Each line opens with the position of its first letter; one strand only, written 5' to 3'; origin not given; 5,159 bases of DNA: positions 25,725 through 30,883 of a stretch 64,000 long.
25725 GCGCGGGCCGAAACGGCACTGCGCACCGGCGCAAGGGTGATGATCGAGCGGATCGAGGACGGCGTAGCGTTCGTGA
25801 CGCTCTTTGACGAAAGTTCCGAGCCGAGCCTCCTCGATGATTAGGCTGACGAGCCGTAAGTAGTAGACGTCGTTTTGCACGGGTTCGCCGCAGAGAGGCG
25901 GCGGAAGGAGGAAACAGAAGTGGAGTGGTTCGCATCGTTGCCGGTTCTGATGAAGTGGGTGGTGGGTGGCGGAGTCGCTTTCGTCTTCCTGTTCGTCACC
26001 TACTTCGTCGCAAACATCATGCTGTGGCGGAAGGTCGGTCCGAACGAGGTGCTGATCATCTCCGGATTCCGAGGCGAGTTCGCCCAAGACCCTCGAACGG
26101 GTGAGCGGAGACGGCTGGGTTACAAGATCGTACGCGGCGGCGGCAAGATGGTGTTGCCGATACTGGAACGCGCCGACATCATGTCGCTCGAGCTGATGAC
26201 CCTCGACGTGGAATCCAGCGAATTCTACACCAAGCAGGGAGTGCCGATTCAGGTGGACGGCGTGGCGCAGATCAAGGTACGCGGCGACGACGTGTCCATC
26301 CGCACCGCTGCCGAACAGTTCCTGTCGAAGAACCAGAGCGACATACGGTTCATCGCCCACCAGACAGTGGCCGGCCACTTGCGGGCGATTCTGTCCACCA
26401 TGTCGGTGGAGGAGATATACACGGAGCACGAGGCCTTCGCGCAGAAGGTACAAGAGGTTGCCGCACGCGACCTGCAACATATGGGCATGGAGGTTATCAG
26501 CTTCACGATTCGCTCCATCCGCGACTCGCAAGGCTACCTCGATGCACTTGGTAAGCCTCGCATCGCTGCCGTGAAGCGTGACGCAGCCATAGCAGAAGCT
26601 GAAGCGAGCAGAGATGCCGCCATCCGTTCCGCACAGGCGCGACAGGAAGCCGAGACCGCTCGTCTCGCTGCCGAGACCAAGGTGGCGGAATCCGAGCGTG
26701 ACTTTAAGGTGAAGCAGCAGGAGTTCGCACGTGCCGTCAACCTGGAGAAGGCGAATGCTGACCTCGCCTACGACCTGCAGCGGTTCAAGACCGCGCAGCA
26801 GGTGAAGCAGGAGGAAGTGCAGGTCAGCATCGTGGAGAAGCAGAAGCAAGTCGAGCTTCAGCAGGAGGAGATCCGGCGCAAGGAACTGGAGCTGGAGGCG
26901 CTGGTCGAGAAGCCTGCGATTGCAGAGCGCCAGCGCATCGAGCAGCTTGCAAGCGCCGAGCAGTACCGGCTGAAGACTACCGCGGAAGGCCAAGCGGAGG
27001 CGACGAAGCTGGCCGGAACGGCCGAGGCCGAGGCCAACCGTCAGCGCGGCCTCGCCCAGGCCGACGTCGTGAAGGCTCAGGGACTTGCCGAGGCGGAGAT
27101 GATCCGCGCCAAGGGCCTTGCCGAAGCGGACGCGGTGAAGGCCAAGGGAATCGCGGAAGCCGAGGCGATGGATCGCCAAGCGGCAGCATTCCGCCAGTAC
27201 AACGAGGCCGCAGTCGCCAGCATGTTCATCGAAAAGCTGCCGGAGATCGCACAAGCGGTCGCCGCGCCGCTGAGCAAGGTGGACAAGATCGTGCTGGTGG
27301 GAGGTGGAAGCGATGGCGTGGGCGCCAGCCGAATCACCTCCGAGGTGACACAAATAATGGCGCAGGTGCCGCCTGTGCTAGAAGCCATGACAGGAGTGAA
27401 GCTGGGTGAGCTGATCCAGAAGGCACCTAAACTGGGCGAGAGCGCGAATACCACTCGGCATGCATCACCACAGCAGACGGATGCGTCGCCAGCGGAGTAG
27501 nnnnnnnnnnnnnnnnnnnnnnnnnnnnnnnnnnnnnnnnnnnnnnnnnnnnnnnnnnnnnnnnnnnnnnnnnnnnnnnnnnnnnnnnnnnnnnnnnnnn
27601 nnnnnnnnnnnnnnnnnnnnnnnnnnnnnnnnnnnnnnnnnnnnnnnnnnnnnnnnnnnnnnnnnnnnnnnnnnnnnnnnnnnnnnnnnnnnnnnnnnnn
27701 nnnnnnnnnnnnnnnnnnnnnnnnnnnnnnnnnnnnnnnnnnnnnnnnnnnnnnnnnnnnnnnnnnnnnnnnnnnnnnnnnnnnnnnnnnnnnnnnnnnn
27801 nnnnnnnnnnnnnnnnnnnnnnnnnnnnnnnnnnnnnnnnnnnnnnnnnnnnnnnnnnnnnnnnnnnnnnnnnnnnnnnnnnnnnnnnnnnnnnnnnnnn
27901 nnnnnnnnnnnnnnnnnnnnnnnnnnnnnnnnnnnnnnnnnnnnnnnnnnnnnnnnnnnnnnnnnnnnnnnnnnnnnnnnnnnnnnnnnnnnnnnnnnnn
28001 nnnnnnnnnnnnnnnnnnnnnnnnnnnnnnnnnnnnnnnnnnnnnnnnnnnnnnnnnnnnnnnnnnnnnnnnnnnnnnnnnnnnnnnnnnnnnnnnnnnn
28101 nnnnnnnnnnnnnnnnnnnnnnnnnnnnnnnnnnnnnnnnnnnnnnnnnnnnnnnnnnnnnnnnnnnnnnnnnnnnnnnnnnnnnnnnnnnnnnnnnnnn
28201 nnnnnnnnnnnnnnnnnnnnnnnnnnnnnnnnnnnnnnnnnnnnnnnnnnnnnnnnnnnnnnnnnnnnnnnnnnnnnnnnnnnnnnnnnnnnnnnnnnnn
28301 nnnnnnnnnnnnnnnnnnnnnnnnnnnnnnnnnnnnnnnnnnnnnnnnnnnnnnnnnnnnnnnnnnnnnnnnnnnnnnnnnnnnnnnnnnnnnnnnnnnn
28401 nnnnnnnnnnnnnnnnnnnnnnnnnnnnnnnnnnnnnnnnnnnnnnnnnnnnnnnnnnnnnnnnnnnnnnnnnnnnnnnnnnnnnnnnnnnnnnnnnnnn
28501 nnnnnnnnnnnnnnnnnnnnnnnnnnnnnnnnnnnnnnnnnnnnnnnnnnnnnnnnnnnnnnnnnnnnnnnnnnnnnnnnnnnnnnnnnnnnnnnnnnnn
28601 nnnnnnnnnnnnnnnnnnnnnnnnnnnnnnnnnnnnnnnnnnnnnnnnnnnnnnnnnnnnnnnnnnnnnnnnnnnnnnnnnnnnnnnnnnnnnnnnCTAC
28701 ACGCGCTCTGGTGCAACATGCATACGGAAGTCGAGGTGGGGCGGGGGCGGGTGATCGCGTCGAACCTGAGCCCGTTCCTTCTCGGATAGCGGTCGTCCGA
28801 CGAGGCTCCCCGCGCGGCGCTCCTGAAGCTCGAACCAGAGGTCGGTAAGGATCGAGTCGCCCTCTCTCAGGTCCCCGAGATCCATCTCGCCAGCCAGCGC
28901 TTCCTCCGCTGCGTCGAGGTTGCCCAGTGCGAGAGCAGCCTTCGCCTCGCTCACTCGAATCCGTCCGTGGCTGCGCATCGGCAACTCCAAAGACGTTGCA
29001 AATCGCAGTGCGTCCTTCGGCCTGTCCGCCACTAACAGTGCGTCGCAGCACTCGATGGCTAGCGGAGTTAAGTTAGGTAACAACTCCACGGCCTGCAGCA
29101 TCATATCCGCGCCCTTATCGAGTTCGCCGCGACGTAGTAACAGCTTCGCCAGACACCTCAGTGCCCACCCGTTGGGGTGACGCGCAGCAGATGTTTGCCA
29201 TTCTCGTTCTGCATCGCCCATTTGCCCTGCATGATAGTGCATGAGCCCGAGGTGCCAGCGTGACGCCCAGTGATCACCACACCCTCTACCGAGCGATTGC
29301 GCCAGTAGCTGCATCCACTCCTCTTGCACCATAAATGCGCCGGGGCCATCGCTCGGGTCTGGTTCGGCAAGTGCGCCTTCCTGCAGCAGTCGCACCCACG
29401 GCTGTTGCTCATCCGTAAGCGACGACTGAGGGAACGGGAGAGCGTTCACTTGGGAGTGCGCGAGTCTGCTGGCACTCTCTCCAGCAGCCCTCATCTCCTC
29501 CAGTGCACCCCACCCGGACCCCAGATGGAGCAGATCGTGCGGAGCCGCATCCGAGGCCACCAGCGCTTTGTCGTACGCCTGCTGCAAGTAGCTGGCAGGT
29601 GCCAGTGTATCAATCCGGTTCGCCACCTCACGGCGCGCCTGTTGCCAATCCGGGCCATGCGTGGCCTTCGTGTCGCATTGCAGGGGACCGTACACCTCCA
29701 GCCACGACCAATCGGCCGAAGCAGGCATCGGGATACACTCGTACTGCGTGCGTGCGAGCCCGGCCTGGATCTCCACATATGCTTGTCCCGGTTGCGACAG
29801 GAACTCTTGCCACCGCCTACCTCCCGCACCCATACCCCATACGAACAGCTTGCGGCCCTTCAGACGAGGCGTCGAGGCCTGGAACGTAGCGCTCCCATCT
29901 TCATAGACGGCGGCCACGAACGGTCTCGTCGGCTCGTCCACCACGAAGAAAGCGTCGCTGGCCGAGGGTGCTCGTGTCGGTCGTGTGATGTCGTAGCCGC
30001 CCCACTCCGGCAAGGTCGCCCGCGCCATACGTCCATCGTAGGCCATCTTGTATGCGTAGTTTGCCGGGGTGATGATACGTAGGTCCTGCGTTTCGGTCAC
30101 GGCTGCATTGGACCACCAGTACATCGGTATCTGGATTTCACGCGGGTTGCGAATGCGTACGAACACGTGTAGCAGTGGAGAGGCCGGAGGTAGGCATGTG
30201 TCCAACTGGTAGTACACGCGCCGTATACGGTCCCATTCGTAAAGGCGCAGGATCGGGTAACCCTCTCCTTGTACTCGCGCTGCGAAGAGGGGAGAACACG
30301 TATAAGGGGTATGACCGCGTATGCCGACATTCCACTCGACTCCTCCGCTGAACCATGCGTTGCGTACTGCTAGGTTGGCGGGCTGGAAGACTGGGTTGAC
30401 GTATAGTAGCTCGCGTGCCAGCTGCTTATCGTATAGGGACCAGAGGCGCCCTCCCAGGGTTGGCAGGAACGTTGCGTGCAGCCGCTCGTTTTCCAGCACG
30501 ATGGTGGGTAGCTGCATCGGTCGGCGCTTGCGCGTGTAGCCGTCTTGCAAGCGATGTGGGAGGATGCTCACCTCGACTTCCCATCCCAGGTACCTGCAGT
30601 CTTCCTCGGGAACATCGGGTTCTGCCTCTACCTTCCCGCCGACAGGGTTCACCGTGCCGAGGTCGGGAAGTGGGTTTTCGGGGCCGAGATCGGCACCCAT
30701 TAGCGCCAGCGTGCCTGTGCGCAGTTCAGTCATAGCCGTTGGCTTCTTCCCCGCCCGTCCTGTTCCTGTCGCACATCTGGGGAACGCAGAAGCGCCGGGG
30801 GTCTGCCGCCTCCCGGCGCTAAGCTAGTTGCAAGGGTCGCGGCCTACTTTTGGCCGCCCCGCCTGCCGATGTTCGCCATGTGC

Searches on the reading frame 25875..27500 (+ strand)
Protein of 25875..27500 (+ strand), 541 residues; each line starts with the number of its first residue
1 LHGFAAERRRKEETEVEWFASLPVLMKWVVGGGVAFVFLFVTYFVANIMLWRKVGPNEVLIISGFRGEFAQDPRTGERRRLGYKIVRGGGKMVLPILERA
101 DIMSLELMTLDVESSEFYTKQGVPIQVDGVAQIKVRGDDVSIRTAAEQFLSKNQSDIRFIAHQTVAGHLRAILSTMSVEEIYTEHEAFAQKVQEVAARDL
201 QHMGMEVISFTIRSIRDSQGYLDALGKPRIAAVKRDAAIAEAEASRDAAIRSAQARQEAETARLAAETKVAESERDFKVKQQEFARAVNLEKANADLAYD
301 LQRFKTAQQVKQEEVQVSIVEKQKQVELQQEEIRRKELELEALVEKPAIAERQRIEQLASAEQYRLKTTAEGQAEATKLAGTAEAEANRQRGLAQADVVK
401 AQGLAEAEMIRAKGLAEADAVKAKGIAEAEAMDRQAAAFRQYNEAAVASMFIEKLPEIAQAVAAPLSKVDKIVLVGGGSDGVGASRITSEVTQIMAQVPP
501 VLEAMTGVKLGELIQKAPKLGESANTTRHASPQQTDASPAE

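Call 6: search_protein_families(library=pfam, proteins=[window:25875-27500:+], max_evalue=0.01)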
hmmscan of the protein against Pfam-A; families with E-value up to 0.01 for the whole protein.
window:25875-27500:+ (541 aa): 2 families
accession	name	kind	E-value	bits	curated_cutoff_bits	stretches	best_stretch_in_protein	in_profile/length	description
PF01145.31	Band_7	-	5.3e-29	101.9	23.6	1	53-244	2-174/176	SPFH domain / Band 7 family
PF15975.10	Flot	-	6.9e-07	29.8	27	1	405-483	2-82/124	Flotillin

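Call 13: find_encoding_contigs(protein=window:25875-27500:+, flank=10000, max_places=10)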
Protein window:25875-27500:+ (541 aa): no gene with exactly this product is on record in the collection.

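Call 33: find_homologous_proteins(query=window:25875-27500:+, max_evalue=1e-60)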
Query window:25875-27500:+ (541 aa): 7893 proteins with E <= 1e-60 among 8000 candidates; the best 120 are listed.
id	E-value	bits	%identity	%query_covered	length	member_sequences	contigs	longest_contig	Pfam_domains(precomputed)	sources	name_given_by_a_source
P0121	0.0e+0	1041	95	97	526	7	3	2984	PF01145.32,PF15975.11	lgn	-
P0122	2.1e-232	790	74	95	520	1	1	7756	PF01145.32,PF15975.11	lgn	-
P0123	3.6e-230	783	73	95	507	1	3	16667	PF01145.32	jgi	jgi:flotillin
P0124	8.6e-226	769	70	97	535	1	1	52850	PF01145.32,PF15975.11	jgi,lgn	-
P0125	4.9e-194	664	62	96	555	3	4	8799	PF01145.32,PF15975.11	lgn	-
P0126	6.0e-194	664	62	96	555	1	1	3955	PF01145.32,PF15975.11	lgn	-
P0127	5.6e-192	657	59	93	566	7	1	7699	PF01145.32,PF15975.11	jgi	jgi:flotillin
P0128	7.6e-191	653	59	95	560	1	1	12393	PF01145.32,PF15975.11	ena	-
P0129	7.9e-191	653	62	95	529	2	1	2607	PF01145.32,PF15975.11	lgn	-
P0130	1.1e-190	653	62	94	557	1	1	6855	PF01145.32,PF15975.11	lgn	-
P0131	1.6e-190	652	62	95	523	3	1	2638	PF01145.32,PF15975.11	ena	-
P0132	2.4e-190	652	62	94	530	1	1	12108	PF01145.32,PF15975.11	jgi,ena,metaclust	metaclust:\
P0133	2.6e-190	652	59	93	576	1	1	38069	PF01145.32,PF15975.11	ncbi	-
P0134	2.7e-190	652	63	93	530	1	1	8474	PF01145.32,PF15975.11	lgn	-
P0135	4.7e-190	651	63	95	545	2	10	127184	PF01145.32,PF15975.11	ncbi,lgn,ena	-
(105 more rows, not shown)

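Call 34: find_encoding_contigs(protein=P0121, flank=10000, max_places=10)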
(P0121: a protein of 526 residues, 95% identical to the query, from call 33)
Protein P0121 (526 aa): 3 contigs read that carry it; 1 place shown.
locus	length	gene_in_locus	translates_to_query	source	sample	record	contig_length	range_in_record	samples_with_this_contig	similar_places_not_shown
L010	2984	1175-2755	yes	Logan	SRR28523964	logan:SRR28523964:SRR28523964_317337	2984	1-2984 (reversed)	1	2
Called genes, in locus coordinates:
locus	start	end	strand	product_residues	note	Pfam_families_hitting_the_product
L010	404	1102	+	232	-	-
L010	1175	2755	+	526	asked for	PF01145:Band_7, PF15975:Flot (weak)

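Call 35: find_encoding_contigs(protein=P0122, flank=10000)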
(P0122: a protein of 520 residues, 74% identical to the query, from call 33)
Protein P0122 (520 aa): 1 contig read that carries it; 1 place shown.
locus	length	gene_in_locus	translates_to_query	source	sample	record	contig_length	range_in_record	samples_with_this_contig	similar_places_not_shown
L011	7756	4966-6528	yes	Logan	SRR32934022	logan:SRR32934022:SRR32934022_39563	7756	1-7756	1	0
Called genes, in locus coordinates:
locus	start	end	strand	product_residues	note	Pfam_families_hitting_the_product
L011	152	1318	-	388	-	PF01676:Metalloenzyme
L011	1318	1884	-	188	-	PF03061:4HBT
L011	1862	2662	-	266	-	PF00121:TIM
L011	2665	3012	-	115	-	PF02566:OsmC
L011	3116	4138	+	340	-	PF07991:KARI_N, PF01450:KARI_C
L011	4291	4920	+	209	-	-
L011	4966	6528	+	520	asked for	PF01145:Band_7, PF15975:Flot (weak)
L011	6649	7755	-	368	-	?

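Call 36: find_encoding_contigs(protein=P0124, flank=10000)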
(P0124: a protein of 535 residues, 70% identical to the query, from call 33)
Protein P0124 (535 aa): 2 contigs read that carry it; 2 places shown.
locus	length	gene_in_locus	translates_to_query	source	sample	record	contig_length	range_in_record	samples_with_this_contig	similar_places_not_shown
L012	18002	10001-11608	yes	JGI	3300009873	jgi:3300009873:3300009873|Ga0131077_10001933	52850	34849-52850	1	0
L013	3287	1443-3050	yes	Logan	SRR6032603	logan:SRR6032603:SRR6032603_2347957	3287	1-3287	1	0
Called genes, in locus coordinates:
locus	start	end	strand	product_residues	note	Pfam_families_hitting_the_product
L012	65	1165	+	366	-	PF08547:CIA30 (faint)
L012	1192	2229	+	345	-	PF00155:Aminotran_1_2 (weak), PF01212:Beta_elim_lyase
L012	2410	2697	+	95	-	PF04316:FlgM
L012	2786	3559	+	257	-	PF00142:Fer4_NifH (weak), PF01656:CbiA, PF02374:ArsA_ATPase, PF06564:CBP_BcsQ, PF09140:MipZ (weak), PF10609:ParA, PF13614:AAA_31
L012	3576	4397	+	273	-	PF02195:ParB_N, PF17762:HTH_ParB, PF23552:ParB_C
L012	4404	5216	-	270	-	PF00528:BPD_transp_1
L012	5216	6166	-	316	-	PF19300:BPD_transp_1_N, PF00528:BPD_transp_1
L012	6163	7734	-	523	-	PF00496:SBP_bac_5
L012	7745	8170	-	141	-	PF04892:VanZ-LLP1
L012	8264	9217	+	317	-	-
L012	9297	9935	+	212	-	PF25842:NfeD_TM (faint)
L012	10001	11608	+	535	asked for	PF01145:Band_7, PF15975:Flot (weak)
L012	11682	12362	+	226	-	PF01987:AIM24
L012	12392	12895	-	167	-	PF02075:RuvC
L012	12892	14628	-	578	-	PF02518:HATPase_c (weak), PF13589:HATPase_c_3, PF01119:DNA_mis_repair, PF08676:MutL_C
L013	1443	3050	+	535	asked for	PF01145:Band_7, PF15975:Flot (weak)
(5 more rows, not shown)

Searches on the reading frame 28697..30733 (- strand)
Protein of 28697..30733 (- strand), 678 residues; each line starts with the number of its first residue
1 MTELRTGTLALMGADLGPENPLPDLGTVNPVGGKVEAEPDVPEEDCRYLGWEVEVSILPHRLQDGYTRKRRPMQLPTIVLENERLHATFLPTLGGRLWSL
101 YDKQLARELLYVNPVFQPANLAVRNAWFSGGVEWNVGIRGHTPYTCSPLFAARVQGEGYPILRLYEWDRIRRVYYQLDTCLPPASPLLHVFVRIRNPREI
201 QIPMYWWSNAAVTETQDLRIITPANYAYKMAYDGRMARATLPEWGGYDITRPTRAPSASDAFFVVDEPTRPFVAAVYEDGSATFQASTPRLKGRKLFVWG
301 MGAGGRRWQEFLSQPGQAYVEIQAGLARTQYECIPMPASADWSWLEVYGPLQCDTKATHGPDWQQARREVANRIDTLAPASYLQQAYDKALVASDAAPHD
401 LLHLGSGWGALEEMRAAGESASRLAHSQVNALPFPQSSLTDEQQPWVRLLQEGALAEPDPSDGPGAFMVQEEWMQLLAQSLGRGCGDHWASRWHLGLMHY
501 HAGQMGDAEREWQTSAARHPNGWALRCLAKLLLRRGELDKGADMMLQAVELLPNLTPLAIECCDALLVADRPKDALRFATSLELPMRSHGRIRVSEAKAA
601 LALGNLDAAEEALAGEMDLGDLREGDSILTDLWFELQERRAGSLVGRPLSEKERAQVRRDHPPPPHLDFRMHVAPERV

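Call 6: search_protein_families(library=pfam, proteins=[window:28697-30733:-], max_evalue=0.01)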
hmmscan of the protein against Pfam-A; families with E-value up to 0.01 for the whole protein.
window:28697-30733:- (678 aa): 3 families
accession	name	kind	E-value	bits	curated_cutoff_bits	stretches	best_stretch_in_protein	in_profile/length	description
PF17128.10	DUF5107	-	5e-31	108.3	24.4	1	57-330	6-279/310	Domain of unknown function (DUF5107)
PF07719.23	TPR_2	-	0.0015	19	27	0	524-554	3-33/34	Tetratricopeptide repeat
PF13432.12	TPR_16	-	0.0048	17.8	32.7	0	477-519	20-61/65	Tetratricopeptide repeat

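Call 10: find_encoding_contigs(protein=window:28697-30733:-, flank=10000, max_places=10)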
Protein window:28697-30733:- (678 aa): 5 contigs read that carry it; 2 places shown.
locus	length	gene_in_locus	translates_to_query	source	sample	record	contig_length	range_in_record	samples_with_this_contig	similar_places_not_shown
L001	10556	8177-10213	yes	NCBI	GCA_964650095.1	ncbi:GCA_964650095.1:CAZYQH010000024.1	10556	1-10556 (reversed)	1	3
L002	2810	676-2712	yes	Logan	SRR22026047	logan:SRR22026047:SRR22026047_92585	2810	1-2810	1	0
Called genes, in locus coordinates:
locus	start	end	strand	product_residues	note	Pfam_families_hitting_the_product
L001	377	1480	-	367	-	PF03979:Sigma70_r1_1, PF00140:Sigma70_r1_2 (weak), PF04542:Sigma70_r2, PF04539:Sigma70_r3, PF04545:Sigma70_r4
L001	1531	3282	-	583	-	PF01807:Zn_ribbon_DnaG, PF08275:DNAG_N, PF01751:Toprim, PF13155:Toprim_2, PF13362:Toprim_3 (weak), PF13662:Toprim_4, PF10410:DnaB_bind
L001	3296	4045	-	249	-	-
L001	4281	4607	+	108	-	PF00085:Thioredoxin, PF13098:Thioredoxin_2 (weak), PF13905:Thioredoxin_8 (faint)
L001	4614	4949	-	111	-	-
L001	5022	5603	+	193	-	PF01569:PAP2, PF14378:PAP2_3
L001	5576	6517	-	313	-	PF00291:PALP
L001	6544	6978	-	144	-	PF02082:Rrf2, PF12802:MarR_2 (weak), PF09339:HTH_IclR (weak)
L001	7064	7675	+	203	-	PF00588:SpoU_methylase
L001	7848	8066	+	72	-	-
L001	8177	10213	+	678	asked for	PF17128:DUF5107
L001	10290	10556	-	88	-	?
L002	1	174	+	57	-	?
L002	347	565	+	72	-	-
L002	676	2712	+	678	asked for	PF17128:DUF5107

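Call 20: find_homologous_proteins(query=window:28697-30733:-, max_evalue=1e-30)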
Query window:28697-30733:- (678 aa): 7410 proteins with E <= 1e-30 among 8000 candidates; the best 120 are listed.
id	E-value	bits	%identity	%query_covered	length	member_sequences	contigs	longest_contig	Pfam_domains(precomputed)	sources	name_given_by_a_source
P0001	0.0e+0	1584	100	100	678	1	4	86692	PF17128.11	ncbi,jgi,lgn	ncbi:MAG: DUF5107 domain-containing protein [Fimbriimonadia bacterium]|jgi:hypothetical protein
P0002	0.0e+0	1327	84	99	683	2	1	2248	PF17128.11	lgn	-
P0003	9.9e-255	865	56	100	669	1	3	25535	PF07721.21,PF13432.13,PF17128.11,PF07719.24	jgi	jgi:tetratricopeptide (TPR) repeat protein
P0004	7.9e-220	750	52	99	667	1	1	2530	PF00515.35,PF13424.13,PF13432.13,PF17128.11,PF07719.24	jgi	jgi:hypothetical protein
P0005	2.5e-215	735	51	99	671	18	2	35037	PF14559.13,PF17128.11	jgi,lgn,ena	-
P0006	2.9e-213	728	51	94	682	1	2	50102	PF17128.11,PF07719.24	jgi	jgi:tetratricopeptide (TPR) repeat protein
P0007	5.2e-212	724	51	99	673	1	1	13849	PF00515.35,PF13432.13,PF17128.11,PF07719.24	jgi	-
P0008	4.6e-211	721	50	99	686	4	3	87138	PF17128.11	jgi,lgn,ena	-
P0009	6.0e-211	721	51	97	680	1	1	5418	PF17128.11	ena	-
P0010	1.8e-208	713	51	99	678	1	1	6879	PF17128.11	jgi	-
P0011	4.2e-208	711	50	99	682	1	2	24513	PF14559.13,PF17128.11,PF07719.24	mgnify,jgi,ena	mgnify:CR=1 FL=1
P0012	3.0e-207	708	49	99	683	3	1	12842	PF17128.11,PF07719.24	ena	-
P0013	6.9e-207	707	50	99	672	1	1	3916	PF17128.11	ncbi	ncbi:MAG: DUF5107 domain-containing protein [Armatimonadota bacterium]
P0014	2.6e-206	705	50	99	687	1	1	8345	PF17128.11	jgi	jgi:hypothetical protein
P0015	4.2e-206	705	50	99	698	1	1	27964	PF17128.11,PF07719.24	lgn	-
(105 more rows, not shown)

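Call 21: find_encoding_contigs(protein=P0002, flank=10000)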
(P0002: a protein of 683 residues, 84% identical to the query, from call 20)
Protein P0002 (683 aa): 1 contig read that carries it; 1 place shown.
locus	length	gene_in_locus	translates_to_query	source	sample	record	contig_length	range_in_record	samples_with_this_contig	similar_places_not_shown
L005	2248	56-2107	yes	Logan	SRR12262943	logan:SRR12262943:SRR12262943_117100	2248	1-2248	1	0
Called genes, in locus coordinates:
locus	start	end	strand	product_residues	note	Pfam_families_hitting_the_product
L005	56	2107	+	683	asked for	PF17128:DUF5107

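Call 22: find_encoding_contigs(protein=P0003, flank=10000)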
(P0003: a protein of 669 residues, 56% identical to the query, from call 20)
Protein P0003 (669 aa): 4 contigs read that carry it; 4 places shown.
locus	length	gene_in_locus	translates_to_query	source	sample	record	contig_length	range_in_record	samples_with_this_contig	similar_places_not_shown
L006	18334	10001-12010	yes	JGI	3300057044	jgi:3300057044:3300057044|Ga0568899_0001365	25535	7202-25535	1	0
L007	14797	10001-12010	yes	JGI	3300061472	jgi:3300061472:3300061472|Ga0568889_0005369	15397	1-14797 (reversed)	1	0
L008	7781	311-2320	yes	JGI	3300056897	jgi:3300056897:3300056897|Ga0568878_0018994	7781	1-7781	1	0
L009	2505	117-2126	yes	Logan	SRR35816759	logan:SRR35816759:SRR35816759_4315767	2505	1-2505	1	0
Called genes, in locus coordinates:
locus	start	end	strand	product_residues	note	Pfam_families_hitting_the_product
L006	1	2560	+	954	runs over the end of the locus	-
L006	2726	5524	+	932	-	PF02368:Big_2 (weak), PF07705:CARDB (weak)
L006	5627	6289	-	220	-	PF07963:N_methyl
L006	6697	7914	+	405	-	PF00155:Aminotran_1_2, PF01041:DegT_DnrJ_EryC1 (weak)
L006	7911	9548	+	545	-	PF01293:PEPCK_ATP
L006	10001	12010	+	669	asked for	PF17128:DUF5107, PF07721:TPR_4 (faint), PF13432:TPR_16 (faint), PF07719:TPR_2 (faint)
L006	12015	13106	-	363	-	PF00294:PfkB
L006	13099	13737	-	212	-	PF01081:Aldolase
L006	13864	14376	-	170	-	-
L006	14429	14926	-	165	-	-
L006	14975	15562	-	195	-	PF01872:RibD_C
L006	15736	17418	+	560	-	PF17758:Prot_ATP_ID_OB_N, PF16450:Prot_ATP_ID_OB_C, PF00004:AAA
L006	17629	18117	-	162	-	-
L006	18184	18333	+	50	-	?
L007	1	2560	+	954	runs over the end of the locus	-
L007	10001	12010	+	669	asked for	PF17128:DUF5107, PF07721:TPR_4 (faint), PF13432:TPR_16 (faint), PF07719:TPR_2 (faint)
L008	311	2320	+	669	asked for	PF17128:DUF5107, PF07721:TPR_4 (faint), PF13432:TPR_16 (faint), PF07719:TPR_2 (faint)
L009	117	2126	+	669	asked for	PF17128:DUF5107, PF07721:TPR_4 (faint), PF13432:TPR_16 (faint), PF07719:TPR_2 (faint)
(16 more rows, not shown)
